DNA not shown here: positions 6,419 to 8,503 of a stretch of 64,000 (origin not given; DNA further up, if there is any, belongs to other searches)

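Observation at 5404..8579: SIR2-HerA anti-phage module with a tightly linked KTSC-domain third gene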

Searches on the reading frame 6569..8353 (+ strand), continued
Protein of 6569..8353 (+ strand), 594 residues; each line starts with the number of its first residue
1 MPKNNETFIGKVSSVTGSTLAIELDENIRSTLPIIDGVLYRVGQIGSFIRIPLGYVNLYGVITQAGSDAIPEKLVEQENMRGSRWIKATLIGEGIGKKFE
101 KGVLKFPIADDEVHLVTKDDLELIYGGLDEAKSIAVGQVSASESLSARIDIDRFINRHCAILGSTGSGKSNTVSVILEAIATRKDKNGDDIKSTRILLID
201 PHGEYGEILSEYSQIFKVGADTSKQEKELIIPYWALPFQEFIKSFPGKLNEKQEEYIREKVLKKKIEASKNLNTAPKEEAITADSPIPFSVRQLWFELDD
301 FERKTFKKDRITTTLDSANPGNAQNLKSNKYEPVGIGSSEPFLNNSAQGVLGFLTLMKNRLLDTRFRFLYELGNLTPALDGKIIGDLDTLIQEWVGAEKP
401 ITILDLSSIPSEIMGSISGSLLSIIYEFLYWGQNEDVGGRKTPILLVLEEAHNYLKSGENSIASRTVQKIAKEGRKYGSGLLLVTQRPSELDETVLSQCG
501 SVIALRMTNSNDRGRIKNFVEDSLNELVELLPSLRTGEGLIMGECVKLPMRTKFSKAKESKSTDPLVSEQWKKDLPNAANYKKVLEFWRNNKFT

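Call 85: find_encoding_contigs(protein=P0013, flank=6000, max_places=2)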
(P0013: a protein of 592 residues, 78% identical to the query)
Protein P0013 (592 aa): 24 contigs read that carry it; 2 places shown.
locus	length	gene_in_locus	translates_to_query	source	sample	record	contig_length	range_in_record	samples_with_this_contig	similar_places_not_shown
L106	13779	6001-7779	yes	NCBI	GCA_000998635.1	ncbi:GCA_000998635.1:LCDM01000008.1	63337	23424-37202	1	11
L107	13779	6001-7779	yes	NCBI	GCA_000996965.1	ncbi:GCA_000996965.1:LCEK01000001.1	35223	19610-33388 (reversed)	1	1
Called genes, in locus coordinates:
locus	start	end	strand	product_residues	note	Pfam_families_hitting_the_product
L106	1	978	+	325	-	PF13310:Virulence_RhuM, PF02661:Fic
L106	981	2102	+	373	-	PF13651:EcoRI_methylase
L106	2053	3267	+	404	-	PF03235:GmrSD_N, PF01844:HNH (faint)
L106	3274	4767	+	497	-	PF11074:DUF2779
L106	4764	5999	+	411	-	PF13289:SIR2_2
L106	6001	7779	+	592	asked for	PF01580:FtsK_SpoIIIE (faint), PF01935:DUF87, PF12846:AAA_10 (faint), PF05872:HerA_C (weak)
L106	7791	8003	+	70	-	PF13619:KTSC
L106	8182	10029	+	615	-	PF00933:Glyco_hydro_3, PF01915:Glyco_hydro_3_C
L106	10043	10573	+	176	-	PF08922:DUF1905, PF13376:OmdA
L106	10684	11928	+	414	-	PF00171:Aldedh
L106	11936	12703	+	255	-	PF00696:AA_kinase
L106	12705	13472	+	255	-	PF03807:F420_oxidored, PF14748:P5CR_dimer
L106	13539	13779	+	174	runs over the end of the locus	PF04542:Sigma70_r2, PF08281:Sigma70_r4_2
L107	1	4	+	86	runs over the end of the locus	PF13560:HTH_31 (weak), PF12844:HTH_19, PF01381:HTH_3, PF13443:HTH_26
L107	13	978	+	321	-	-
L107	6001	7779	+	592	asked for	PF01580:FtsK_SpoIIIE (faint), PF01935:DUF87, PF12846:AAA_10 (faint), PF05872:HerA_C (weak)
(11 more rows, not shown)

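Call 86: find_encoding_contigs(protein=P0006, flank=6000, max_places=2)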
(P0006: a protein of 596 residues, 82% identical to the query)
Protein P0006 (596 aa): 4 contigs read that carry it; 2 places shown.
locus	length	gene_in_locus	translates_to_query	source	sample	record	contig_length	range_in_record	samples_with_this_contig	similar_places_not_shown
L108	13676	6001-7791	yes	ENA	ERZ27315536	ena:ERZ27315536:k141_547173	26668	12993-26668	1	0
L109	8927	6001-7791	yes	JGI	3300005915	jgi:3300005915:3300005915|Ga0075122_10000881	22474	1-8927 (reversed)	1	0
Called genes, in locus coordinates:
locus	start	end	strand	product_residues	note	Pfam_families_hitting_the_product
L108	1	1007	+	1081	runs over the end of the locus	PF04313:HSDR_N, PF04851:ResIII, PF18766:SWI2_SNF2, PF22679:T1R_D3-like, PF11867:T1RH-like_C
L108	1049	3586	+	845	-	PF28530:DUF8426, PF07728:AAA_5, PF28529:McrB_lid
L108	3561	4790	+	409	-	PF10117:McrBC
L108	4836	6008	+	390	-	PF13289:SIR2_2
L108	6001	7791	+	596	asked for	PF01580:FtsK_SpoIIIE (faint), PF01935:DUF87, PF12846:AAA_10 (faint), PF05872:HerA_C (weak)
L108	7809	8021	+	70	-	PF13619:KTSC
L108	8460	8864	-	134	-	-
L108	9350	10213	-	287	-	-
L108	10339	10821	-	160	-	-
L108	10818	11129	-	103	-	-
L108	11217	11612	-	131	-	-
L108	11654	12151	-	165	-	-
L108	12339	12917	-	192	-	-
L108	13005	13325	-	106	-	-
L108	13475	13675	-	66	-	?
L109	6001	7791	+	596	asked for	PF01580:FtsK_SpoIIIE (faint), PF01935:DUF87, PF12846:AAA_10 (faint), PF05872:HerA_C (weak)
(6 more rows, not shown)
